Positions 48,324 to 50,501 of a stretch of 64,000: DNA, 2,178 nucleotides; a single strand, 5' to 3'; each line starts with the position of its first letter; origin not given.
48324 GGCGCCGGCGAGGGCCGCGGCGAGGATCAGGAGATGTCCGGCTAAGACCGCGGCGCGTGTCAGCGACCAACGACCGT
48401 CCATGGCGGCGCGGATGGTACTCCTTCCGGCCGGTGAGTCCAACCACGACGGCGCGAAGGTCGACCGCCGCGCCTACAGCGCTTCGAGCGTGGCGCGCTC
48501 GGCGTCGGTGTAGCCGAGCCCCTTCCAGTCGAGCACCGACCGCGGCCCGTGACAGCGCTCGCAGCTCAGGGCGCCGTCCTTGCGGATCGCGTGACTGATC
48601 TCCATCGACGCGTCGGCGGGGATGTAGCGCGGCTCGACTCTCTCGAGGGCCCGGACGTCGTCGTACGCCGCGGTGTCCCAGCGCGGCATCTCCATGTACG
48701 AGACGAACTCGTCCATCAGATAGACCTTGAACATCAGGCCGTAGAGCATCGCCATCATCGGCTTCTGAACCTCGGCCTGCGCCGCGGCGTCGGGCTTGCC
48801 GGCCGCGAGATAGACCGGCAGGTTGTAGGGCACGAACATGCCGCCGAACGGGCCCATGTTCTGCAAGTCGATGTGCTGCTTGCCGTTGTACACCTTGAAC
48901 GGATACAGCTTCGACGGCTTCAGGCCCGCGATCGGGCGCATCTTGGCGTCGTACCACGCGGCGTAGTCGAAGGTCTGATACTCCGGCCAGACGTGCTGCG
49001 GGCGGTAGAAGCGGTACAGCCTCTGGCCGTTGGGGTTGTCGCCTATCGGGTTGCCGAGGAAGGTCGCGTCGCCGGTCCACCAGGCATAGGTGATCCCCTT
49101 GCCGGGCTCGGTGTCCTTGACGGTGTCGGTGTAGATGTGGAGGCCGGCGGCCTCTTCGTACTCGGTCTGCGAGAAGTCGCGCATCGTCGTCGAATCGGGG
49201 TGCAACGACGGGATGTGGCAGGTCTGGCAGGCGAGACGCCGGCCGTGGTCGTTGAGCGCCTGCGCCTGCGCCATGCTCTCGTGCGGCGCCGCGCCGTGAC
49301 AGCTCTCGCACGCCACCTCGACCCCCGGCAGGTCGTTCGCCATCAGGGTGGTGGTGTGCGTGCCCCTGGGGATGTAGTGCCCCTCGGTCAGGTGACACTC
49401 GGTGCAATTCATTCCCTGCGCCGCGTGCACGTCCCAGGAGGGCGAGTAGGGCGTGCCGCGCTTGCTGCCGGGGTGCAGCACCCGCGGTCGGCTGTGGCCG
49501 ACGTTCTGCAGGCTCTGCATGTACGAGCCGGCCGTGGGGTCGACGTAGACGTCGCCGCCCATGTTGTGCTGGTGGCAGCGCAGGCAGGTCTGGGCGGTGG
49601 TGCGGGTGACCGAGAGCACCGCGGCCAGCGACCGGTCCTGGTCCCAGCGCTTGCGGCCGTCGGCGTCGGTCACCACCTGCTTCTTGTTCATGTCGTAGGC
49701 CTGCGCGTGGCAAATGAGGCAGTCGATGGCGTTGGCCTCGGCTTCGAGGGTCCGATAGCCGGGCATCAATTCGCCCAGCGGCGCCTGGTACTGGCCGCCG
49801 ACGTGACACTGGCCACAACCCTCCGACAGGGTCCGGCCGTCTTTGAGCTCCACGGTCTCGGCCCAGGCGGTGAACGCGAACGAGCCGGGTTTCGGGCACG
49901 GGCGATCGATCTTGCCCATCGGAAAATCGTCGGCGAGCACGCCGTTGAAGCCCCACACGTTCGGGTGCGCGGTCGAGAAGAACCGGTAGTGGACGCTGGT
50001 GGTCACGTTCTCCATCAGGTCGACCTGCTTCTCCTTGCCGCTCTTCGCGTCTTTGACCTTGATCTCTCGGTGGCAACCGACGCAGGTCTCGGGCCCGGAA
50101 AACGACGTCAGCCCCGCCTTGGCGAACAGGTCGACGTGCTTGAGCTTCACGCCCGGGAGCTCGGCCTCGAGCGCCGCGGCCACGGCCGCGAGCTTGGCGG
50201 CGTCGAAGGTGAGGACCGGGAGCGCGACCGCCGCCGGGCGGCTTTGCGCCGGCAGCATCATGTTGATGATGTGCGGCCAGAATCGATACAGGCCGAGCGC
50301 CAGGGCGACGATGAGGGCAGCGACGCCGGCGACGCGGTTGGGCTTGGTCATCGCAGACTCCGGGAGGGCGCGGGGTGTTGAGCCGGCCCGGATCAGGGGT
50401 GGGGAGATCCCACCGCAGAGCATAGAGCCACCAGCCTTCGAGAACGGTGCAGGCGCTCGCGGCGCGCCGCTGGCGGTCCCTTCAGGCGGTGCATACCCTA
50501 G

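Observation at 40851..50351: Hyf-like group-4 [NiFe]-hydrogenase cluster with intact Ni-ligand cysteines directly behind an octaheme cytochrome c gene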

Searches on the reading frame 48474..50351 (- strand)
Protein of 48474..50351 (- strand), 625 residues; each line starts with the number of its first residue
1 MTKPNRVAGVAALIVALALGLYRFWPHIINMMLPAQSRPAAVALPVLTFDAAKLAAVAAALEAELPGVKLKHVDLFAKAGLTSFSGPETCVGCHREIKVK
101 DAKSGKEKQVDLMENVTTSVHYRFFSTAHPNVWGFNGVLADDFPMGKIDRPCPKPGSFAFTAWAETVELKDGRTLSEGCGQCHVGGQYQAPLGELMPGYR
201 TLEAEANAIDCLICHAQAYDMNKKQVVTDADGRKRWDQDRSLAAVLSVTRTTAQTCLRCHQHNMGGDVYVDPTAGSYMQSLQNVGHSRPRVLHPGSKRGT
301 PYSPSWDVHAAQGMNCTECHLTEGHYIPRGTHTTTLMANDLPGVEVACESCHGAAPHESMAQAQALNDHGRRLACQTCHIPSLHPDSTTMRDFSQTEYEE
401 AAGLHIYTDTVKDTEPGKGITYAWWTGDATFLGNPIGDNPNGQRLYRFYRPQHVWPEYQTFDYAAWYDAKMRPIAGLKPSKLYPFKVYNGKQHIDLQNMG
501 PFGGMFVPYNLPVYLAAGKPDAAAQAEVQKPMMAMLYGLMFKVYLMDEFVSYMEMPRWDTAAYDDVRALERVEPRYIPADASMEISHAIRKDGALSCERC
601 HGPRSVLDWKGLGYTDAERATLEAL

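Call 7: search_protein_families(library=pfam, proteins=[window:48474-50351:-], max_evalue=0.01)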
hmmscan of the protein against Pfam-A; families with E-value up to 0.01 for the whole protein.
window:48474-50351:- (625 aa): 7 families
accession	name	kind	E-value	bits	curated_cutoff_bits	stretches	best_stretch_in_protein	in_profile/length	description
PF22113.1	Mtrc-MtrF_II-IV_dom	-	2.5e-12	47.1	30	2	85-263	26-166/176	Outer membrane cytochrome MtrC/MtrF-like, domains II/IV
PF14522.11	Cytochrome_C7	-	1.7e-10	41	24.8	2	307-379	6-66/67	Cytochrome c7 and related cytochrome c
PF09699.15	Paired_CXXCH_1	-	1.5e-07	31.4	20.6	0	347-379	8-36/41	Doubled CXXCH motif (Paired_CXXCH_1)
PF13435.11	Cytochrome_C554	-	2.8e-06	28.6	20.8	0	311-353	46-84/84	Cytochrome c554 and c-prime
PF14537.11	Cytochrom_c3_2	-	2.8e-06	28.1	25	1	308-380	1-65/79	Cytochrome c3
PF02085.21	Cytochrom_CIII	-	0.0042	17.8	22.9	0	208-264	30-86/101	Class III cytochrome C family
PF13447.11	Multi-haem_cyto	-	0.0064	16.2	21.9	1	89-263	4-176/269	Seven times multi-haem cytochrome CxxCH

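Call 8: search_protein_families(library=ncbifam, proteins=[window:48474-50351:-], max_evalue=0.01)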
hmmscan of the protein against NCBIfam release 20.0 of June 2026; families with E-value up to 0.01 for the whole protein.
window:48474-50351:- (625 aa): 6 families
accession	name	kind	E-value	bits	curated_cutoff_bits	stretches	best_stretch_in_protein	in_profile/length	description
TIGR04315.1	octaheme_Shew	subfamily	7.3e-27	94.5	375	1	176-497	72-357/440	tetrathionate reductase family octaheme c-type cytochrome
TIGR04314.1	methano7heme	equivalog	1.5e-13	50.4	250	1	192-384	90-285/494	methanogenesis multiheme c-type cytochrome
NF041198.1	UshA_like_PCGU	equivalog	1.8e-06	26.8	275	1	314-381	443-510/519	UshA-like (seleno)protein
TIGR03508.1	decahem_SO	subfamily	2.3e-05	24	192.2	0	178-263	4-80/258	DmsE family decaheme c-type cytochrome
NF040943.1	cytoc3_ExtM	equivalog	6.5e-05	21.4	800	1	177-359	146-306/599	selenite/tellurite reduction operon c-type cytochrome ExtM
TIGR03153.1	cytochr_NrfH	equivalog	0.0042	17.1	134.2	0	174-262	26-111/138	cytochrome c nitrite reductase small subunit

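Call 16: find_homologous_proteins(query=window:48474-50351:-)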
Query window:48474-50351:- (625 aa): 841 proteins with E <= 0.001 among 8000 candidates; the best 120 are listed.
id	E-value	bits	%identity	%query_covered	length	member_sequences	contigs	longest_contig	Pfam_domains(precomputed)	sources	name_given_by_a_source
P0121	0.0e+0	1493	100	100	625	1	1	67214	PF09699.16,PF14537.12,PF13435.12,PF14522.12,PF22113.2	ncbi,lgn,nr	ncbi:MAG: nitrite reductase [Deltaproteobacteria bacterium]|nr:nitrite reductase [Deltaproteobacteri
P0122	0.0e+0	1031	67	99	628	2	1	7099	PF09699.16,PF14537.12,PF14522.12,PF22113.2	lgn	-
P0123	0.0e+0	1017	66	98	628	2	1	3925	PF14537.12,PF14522.12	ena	-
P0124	7.2e-298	1008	66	99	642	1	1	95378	PF09699.16,PF14537.12,PF13435.12,PF14522.12,PF22113.2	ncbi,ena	-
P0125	2.8e-297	1006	65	97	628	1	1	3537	PF09699.16,PF14537.12,PF14522.12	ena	-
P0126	4.5e-297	1005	64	99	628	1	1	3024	PF09699.16,PF14537.12,PF14522.12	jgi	jgi:hypothetical protein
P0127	6.0e-297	1004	65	99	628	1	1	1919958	PF09699.16,PF14537.12,PF13435.12,PF14522.12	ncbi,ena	-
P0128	6.2e-297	1004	64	99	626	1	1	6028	PF09699.16,PF14537.12,PF14522.12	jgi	jgi:hypothetical protein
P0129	3.3e-296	1002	66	99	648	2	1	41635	PF09699.16,PF14537.12,PF13435.12,PF14522.12,PF22113.2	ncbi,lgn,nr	ncbi:MAG: cytochrome c3 family protein [Deltaproteobacteria bacterium]|nr:cytochrome c3 family prote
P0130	4.2e-295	998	66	97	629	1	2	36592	PF09699.16,PF14537.12,PF13435.12,PF14522.12,PF22113.2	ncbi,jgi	-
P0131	7.4e-295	998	65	99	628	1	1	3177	PF09699.16,PF14537.12,PF22678.2,PF14522.12,PF22113.2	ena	-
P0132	7.6e-295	998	66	97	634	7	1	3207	PF09699.16,PF14537.12,PF14522.12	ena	-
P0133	1.3e-294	997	65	98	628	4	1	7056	PF09699.16,PF14537.12,PF14522.12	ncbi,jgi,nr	ncbi:MAG TPA: hypothetical protein DCZ43_07980 [candidate division Zixibacteria bacterium]|nr:hypoth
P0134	2.3e-294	996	66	98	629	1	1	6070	PF09699.16,PF14537.12,PF14522.12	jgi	jgi:hypothetical protein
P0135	8.8e-293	991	65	100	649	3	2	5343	PF14537.12,PF14522.12,PF22113.2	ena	-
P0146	2.9e-286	969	63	98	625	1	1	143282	PF09699.16,PF14537.12,PF14522.12,PF22113.2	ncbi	ncbi:MAG: multiheme c-type cytochrome [Candidatus Zixiibacteriota bacterium]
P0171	2.6e-279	946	62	99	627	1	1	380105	PF14537.12,PF14522.12,PF22113.2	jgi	jgi:hypothetical protein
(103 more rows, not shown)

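Call 17: find_encoding_contigs(protein=P0124, flank=10000, max_places=1)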
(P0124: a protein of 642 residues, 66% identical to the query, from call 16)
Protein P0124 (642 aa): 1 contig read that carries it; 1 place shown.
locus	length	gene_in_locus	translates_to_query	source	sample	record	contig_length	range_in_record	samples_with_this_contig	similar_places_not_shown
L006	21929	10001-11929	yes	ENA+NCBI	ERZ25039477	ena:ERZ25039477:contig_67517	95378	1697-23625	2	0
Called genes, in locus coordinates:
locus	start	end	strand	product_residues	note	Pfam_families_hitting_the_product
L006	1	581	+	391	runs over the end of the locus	PF05922:Inhibitor_I9, PF00082:Peptidase_S8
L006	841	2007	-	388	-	PF14522:Cytochrome_C7 (faint), PF14537:Cytochrom_c3_2 (faint)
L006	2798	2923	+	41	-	-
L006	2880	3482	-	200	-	PF03916:NrfD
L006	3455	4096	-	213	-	PF03916:NrfD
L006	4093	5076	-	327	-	PF13187:Fer4_9 (faint), PF12797:Fer4_2 (faint), PF12838:Fer4_7 (faint), PF13237:Fer4_10 (faint), PF13247:Fer4_11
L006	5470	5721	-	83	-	PF13192:Thioredoxin_3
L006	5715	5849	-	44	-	-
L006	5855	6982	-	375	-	PF01758:SBF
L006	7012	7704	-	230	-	PF13386:DsbD_2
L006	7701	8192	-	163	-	-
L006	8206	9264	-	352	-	PF03773:ArsP_1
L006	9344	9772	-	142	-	PF01022:HTH_5, PF12840:HTH_20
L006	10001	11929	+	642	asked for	PF13435:Cytochrome_C554 (faint), PF09699:Paired_CXXCH_1 (faint), PF14537:Cytochrom_c3_2 (faint), PF22113:Mtrc-MtrF_II-IV_dom (faint), PF14522:Cytochrome_C7 (weak)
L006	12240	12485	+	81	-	-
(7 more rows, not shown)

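Call 18: find_encoding_contigs(protein=P0127, flank=10000, max_places=1)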
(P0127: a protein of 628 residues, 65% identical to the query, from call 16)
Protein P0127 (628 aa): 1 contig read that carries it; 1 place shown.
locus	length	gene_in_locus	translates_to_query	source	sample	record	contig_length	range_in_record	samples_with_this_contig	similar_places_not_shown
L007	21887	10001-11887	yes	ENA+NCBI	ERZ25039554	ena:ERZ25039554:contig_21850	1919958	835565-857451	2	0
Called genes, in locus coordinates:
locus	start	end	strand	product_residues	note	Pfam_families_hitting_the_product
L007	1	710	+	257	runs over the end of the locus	PF00037:Fer4 (faint), PF12801:Fer4_5, PF12838:Fer4_7 (faint), PF13187:Fer4_9 (faint), PF12801:Fer4_5, PF13237:Fer4_10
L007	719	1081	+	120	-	-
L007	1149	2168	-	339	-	PF03060:NMO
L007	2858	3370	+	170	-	PF00009:GTP_EFTU, PF01926:MMR_HSR1 (faint)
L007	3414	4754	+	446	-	PF00679:EFG_C, PF21018:BipA_C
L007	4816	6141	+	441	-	PF00270:DEAD, PF04851:ResIII, PF00271:Helicase_C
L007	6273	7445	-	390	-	PF00085:Thioredoxin, PF13899:Thioredoxin_7, PF13098:Thioredoxin_2, PF13424:TPR_12 (faint), PF07719:TPR_2 (faint), PF13428:TPR_14 (faint)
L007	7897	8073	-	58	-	PF09723:Zn_ribbon_8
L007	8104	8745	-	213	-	PF00085:Thioredoxin (faint), PF00578:AhpC-TSA (faint), PF13728:TraF (faint), PF13098:Thioredoxin_2 (faint), PF23357:DUF7088 (faint), PF13192:Thioredoxin_3, PF00462:Glutaredoxin (weak), PF13192:Thioredoxin_3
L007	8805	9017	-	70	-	PF11127:YgaP-like_TM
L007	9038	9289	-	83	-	PF13490:zf-HC2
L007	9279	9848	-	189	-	PF04542:Sigma70_r2, PF08281:Sigma70_r4_2, PF04545:Sigma70_r4 (weak)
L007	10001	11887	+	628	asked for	PF13435:Cytochrome_C554 (faint), PF09699:Paired_CXXCH_1 (faint), PF14537:Cytochrom_c3_2 (faint), PF14522:Cytochrome_C7 (weak)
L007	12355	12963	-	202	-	PF02517:Rce1-like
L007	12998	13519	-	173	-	PF01661:Macro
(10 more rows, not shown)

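Call 19: find_encoding_contigs(protein=P0129, flank=10000, max_places=1)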
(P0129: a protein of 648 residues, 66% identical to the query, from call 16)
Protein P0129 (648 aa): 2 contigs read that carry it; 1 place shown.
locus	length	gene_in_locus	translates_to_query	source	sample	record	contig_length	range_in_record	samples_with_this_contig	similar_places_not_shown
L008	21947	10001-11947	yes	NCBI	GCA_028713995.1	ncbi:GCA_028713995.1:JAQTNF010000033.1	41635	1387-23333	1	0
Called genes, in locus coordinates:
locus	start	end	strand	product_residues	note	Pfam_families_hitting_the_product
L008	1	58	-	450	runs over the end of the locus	PF03600:CitMHS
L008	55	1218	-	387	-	PF00999:Na_H_Exchanger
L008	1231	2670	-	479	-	PF02254:TrkA_N, PF02080:TrkA_C, PF00582:Usp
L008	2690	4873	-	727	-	PF00982:Glyco_transf_20, PF02358:Trehalose_PPase, PF08282:Hydrolase_3 (faint)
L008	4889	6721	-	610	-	PF19291:TREH_N, PF00723:Glyco_hydro_15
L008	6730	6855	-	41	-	-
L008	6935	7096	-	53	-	-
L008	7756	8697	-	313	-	PF01790:LGT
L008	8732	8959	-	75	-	PF11127:YgaP-like_TM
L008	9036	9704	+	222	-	PF04542:Sigma70_r2, PF04545:Sigma70_r4, PF08281:Sigma70_r4_2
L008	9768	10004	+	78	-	-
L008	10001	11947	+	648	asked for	PF09699:Paired_CXXCH_1 (faint), PF13435:Cytochrome_C554 (faint), PF14537:Cytochrom_c3_2 (faint), PF22113:Mtrc-MtrF_II-IV_dom (weak), PF14522:Cytochrome_C7 (weak)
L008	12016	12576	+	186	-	PF02622:DUF179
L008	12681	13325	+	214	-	PF00677:Lum_binding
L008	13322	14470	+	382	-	PF00926:DHBP_synthase, PF00925:GTP_cyclohydro2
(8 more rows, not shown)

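Call 21: find_encoding_contigs(protein=P0122, flank=10000, max_places=2)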
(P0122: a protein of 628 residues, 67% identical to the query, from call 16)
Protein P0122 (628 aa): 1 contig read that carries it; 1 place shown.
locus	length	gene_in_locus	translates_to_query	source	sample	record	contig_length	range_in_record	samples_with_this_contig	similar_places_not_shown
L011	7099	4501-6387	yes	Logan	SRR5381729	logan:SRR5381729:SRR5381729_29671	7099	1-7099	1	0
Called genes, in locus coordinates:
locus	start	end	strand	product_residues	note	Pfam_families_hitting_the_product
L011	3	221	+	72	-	?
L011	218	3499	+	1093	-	PF00873:ACR_tran, PF02355:SecD_SecF_C (weak)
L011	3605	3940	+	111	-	PF12840:HTH_20, PF01022:HTH_5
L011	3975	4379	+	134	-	PF02566:OsmC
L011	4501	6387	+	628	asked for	PF09699:Paired_CXXCH_1 (faint), PF14537:Cytochrom_c3_2 (faint), PF22113:Mtrc-MtrF_II-IV_dom (weak), PF14522:Cytochrome_C7 (weak)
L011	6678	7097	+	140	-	?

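Call 36: search_solved_structures(query=window:48474-50351:-, show_alignments=1, max_evalue=0.01)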
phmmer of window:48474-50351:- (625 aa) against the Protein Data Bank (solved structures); distinct sequences matched with E-value up to 0.01: 1.
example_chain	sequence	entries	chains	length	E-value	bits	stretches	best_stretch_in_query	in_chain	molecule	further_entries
1sp3_A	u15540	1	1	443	4.5e-11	45.1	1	305-429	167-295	cytochrome c, putative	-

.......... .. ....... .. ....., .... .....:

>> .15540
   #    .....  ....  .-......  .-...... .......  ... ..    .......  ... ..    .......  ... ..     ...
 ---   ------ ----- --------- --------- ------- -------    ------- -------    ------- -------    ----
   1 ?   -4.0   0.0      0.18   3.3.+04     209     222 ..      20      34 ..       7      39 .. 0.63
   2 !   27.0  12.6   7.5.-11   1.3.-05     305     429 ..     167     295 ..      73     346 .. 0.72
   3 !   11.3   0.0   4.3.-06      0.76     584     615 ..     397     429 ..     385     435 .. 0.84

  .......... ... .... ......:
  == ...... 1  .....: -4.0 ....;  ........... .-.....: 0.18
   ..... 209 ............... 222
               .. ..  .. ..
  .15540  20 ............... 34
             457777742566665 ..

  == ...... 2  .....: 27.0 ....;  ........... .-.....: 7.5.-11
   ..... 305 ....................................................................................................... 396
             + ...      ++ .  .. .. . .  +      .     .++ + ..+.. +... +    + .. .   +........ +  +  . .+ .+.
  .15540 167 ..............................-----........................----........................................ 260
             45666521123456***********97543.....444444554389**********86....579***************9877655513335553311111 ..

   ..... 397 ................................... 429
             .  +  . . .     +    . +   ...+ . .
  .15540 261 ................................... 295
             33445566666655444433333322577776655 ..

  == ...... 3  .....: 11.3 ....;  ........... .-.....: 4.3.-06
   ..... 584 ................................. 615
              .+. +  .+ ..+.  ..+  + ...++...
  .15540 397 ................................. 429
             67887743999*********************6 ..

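Call 49: predict_structure(protein=window:48474-50351:-)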
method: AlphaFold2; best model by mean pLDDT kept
length: 625 residues; sequences in the alignment: 1
mean_pLDDT: 35.7   pTM: 0.20
mean pLDDT of the five models: 35.7, 28.3, 26.5, 26.4, 25.8
residues with pLDDT >= 90: 0; 70-90: 0; 50-70: 47; < 50: 578
segments of 3 or more residues with pLDDT < 50: 1-7, 26-58, 64-103, 110-170, 174-434, 447-608, 611-613
pLDDT, mean of each block of 10 residues (from residue 1): 49 58 49 38 34 46 44 33 26 39 51 42 35 32 26 29 43 43 31 31 36 40 37 37 36 45 35 33 31 30 26 29 30 30 31 29 34 26 23 27 26 32 35 50 49 35 44 30 30 32 32 32 36 34 33 29 32 32 33 34 42 53 45
secondary structure, 60 per line:
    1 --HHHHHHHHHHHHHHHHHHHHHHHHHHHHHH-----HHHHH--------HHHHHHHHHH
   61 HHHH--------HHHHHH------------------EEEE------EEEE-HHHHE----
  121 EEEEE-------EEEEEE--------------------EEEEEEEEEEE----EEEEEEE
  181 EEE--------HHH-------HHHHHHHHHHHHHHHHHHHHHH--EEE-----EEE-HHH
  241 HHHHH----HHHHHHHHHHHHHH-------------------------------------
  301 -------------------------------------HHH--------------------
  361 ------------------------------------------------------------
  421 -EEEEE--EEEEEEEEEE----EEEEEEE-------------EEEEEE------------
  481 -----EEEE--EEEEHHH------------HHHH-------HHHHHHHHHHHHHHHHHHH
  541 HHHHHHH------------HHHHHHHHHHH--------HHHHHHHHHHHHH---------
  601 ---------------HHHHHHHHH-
elements in order: H3-32 H38-42 H51-64 H73-78 E97-100 E107-110 H112-115 E121-125 E133-138 E159-169 E174-183 H202-223 E226-228 E234-236 H238-245 H250-263 E422-426 E429-438 E443-449 E463-468 E486-489 E492-495 H511-514 H522-547 H560-570 H579-591 H616-624

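Call 50: find_related_loci(query=window:48474-50351:-, collection=metagenome_contigs, flank=10000)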
Query window:48474-50351:- (625 aa) in metagenome_contigs; peptide patterns used: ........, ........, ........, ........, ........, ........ (x = any residue, [..] = any of these).
53 stretches matched a pattern; 4 encode a relative of the query (tblastn E <= 1e-3); 4 distinct loci.
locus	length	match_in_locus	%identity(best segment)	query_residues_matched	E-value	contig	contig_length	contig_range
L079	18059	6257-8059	62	22-622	0e+0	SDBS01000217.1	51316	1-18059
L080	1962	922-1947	29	67-450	6e-35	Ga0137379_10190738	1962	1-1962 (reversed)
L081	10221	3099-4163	29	79-476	2e-32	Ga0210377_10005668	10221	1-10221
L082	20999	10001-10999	30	79-454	2e-34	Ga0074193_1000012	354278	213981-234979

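Call 51: find_encoding_contigs(protein=P0146, flank=8000, max_places=1)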
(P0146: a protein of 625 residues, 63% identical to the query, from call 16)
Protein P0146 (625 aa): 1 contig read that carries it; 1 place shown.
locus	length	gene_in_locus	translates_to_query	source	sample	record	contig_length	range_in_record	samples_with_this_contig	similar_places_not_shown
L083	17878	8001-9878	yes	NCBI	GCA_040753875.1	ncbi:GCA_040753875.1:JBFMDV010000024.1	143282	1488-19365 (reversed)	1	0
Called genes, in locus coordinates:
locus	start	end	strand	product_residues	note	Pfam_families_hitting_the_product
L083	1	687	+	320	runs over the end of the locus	-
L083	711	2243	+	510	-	PF07837:FTCD_N, PF02971:FTCD, PF04961:FTCD_C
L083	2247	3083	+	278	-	PF02811:PHP (weak)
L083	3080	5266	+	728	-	PF19527:DUF6055 (weak)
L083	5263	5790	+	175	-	PF07155:ECF-ribofla_trS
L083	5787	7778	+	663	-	-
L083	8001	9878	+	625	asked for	PF09699:Paired_CXXCH_1 (faint), PF14522:Cytochrome_C7 (faint), PF14537:Cytochrom_c3_2 (faint), PF22113:Mtrc-MtrF_II-IV_dom (faint)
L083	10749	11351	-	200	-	PF01725:Ham1p_like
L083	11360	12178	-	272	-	PF01177:Asp_Glu_race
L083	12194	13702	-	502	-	PF07833:Cu_amine_oxidN1 (weak), PF01520:Amidase_3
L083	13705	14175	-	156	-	PF01668:SmpB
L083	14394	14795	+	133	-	PF00072:Response_reg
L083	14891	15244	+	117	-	-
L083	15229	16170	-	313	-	PF08984:DUF1858 (weak), PF04405:ScdA_N (faint), PF08984:DUF1858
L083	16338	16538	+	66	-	-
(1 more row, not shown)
